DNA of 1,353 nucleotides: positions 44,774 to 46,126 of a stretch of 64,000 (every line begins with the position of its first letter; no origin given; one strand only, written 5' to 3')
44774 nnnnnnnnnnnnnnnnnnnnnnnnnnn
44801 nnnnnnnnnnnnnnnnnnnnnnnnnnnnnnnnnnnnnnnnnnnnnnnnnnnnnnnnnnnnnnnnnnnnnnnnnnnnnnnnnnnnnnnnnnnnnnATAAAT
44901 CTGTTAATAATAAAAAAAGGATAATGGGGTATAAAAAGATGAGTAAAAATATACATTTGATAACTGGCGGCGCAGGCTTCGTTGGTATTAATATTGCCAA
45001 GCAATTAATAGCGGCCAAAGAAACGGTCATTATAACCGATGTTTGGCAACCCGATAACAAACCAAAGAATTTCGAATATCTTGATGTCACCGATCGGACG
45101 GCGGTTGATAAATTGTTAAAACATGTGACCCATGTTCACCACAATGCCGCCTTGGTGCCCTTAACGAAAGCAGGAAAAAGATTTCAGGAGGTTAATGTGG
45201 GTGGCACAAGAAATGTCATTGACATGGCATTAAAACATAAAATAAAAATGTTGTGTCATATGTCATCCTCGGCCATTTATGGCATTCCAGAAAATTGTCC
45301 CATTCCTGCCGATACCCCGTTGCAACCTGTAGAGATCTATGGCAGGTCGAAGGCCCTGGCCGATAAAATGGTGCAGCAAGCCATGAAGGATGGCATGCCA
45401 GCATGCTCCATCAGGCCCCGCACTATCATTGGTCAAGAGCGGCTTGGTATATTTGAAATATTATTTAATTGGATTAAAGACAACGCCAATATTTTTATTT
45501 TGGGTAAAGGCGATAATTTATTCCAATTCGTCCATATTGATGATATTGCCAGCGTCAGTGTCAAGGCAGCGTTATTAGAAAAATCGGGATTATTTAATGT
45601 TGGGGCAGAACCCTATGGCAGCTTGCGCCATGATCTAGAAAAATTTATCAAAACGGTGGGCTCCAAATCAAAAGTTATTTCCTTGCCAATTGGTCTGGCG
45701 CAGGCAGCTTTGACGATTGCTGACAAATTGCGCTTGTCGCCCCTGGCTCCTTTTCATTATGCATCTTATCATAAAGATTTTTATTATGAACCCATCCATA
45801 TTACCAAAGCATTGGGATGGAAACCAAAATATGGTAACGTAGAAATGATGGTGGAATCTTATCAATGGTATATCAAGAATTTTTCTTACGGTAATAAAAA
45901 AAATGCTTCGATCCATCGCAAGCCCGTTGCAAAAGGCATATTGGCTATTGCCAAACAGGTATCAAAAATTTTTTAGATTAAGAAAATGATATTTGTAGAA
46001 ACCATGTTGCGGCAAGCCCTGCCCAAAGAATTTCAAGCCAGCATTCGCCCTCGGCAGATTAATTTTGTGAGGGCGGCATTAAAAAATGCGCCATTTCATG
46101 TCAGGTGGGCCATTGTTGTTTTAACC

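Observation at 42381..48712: Low-GC envelope-glycan island between sdaA and ilvB encoding a polyprenyl-phospho-pentose donor pathway with its own large membrane transferase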

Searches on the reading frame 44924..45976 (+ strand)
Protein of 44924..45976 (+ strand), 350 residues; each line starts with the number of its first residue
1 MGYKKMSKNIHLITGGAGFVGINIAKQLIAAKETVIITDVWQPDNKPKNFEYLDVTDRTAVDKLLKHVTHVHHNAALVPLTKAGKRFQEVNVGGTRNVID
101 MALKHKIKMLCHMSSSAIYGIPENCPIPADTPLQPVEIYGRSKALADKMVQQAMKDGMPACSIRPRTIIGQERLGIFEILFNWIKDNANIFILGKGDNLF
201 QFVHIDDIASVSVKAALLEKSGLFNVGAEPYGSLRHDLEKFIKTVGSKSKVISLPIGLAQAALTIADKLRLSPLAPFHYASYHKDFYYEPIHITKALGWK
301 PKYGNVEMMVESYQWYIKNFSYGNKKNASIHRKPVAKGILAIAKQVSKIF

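Call 3: search_protein_families(library=pfam, proteins=[window:44924-45976:+], max_evalue=0.01)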
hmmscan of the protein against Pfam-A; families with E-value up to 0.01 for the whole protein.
window:44924-45976:+ (350 aa): 7 families
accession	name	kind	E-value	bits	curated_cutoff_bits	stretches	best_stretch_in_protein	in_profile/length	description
PF01370.27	Epimerase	-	1.7e-36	126.3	20.9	1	12-227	2-240/240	NAD dependent epimerase/dehydratase family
PF01073.25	3Beta_HSD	-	3.7e-27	95.5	22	1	12-216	1-229/280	3-beta hydroxysteroid dehydrogenase/isomerase family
PF16363.11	GDP_Man_Dehyd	-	5.1e-24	85.8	27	1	12-309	1-329/332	GDP-mannose 4,6 dehydratase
PF07993.18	NAD_binding_4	-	3.4e-20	72.7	20.1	1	59-180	80-219/258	Male sterility protein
PF04321.23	RmlD_sub_bind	-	5.9e-12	45.7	27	1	12-156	4-142/287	RmlD substrate binding domain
PF02719.21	Polysacc_synt_2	-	1.1e-08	35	20.2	1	12-155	2-154/293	Polysaccharide biosynthesis protein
PF13460.12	NAD_binding_10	-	8.7e-05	22.9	27.2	1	15-152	1-133/184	NAD(P)H-binding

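Call 4: search_protein_families(library=ncbifam, proteins=[window:44924-45976:+], max_evalue=0.01)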
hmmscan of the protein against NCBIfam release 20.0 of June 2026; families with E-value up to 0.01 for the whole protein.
window:44924-45976:+ (350 aa): 43 families (the best 25 are shown)
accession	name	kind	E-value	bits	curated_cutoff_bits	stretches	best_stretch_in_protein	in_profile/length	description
TIGR01179.1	galE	equivalog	7.1e-23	80.9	262.3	1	12-159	3-167/332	UDP-glucose 4-epimerase GalE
TIGR02197.1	heptose_epim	equivalog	1.8e-22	79.9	274.6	2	12-156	2-156/316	ADP-glyceromanno-heptose 6-epimerase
TIGR03466.1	HpnA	hypoth_equivalog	5.8e-21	74.7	367.65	1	11-316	3-321/327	hopanoid-associated sugar epimerase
TIGR01746.1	Thioester-redct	subfamily_domain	7.9e-18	64.8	213.35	1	61-212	82-243/371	thioester reductase domain-containing protein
TIGR04180.1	EDH_00030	hypoth_equivalog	1.5e-16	60.4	475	1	12-248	2-259/297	NAD-dependent 4,6-dehydratase LegB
TIGR01181.1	dTDP_gluc_dehyt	equivalog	2.3e-16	59.8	365.1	1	12-321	3-316/321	dTDP-glucose 4,6-dehydratase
NF042423.1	oxyalk_red_Shew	equivalog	3.7e-16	59.1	580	1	11-217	11-222/331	2-alkyl-3-oxoalkanoate reductase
NF042422.1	oxyalk_red_OleD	equivalog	7.5e-15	55.1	580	1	12-215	4-214/329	2-alkyl-3-oxoalkanoate reductase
NF043036.1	ErythonDh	equivalog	9.3e-13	48.1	325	1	12-157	4-167/321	D-erythronate dehydrogenase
NF052578.1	StrlDmthSdmBMthl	equivalog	2.9e-12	47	600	1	12-216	4-216/328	sterol demethylase protein SdmB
NF038078.1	NRPS_MxcG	equivalog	4.7e-12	44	2300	1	59-247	1161-1356/1442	myxochelin non-ribosomal peptide synthetase MxcG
NF008360.0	PRK11150.1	equivalog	5.3e-12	45.5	452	1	12-236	3-245/310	ADP-glyceromanno-heptose 6-epimerase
NF005539.0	PRK07201.1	equivalog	6.7e-10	38.3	549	1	12-175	4-184/657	SDR family oxidoreductase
TIGR03443.1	alpha_am_amid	equivalog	1.4e-09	35.9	1030.1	1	60-220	1055-1235/1390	L-aminoadipate-semialdehyde dehydrogenase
TIGR01777.1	yfcH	hypoth_equivalog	2.4e-09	37.2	207.35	1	12-263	2-258/292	TIGR01777 family oxidoreductase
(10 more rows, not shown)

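Call 67: search_solved_structures(query=window:44924-45976:+, max_evalue=1e-8)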
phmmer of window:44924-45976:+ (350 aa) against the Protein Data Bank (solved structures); distinct sequences matched with E-value up to 1e-8: 36.
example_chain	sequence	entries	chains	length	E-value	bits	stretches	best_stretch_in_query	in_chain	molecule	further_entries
3ehe_A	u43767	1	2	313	3.4e-16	62.7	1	11-235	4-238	UDP-glucose 4-epimerase (GalE-1)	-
8rdg_A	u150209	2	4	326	4.8e-16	62.2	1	12-211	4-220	SDR family NAD(P)-dependent oxidoreductase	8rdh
6jkg_A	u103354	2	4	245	6e-16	61.9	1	13-216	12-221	Sterol-4-alpha-carboxylate 3-dehydrogenase, decarboxylating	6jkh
8rdi_A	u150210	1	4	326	1.7e-15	60.4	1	12-211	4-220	SDR family NAD(P)-dependent oxidoreductase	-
3aw9_A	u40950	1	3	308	2.1e-15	60.2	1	12-215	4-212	NAD-dependent epimerase/dehydratase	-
3icp_A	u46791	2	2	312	4.1e-13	52.6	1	12-215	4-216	NAD-dependent epimerase/dehydratase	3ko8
4u7w_A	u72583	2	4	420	4.3e-13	52.5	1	62-216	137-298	MxaA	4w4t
2pzk_A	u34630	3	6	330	1.1e-12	51.1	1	12-305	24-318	Putative nucleotide sugar epimerase/ dehydratase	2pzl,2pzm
8wxk_A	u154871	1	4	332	1.4e-12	50.9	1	11-151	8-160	UDP-glucose 4-epimerase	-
5z75_A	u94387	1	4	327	1.1e-11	47.9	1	12-164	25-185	Artificial L-threonine 3-dehydrogenase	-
7k3p_A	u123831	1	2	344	1.8e-11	47.2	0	12-154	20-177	UDP-glucose 4-epimerase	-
4twr_A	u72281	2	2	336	4.7e-11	45.8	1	5-158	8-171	NAD binding site:NAD-dependent epimerase/dehydratase:UDP-glucose 4-epimerase | UDP-glucose 4-epimerase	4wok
7cgv_A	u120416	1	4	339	6.6e-11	45.3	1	10-169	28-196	Artificial L-threonine 3-dehydrogenase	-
6dnt_A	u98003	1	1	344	7.4e-11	45.2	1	7-228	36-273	NAD-dependent epimerase/dehydratase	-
3sxp_A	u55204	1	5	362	1.6e-10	44.1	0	63-233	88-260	ADP-L-glycero-D-mannoheptose-6-epimerase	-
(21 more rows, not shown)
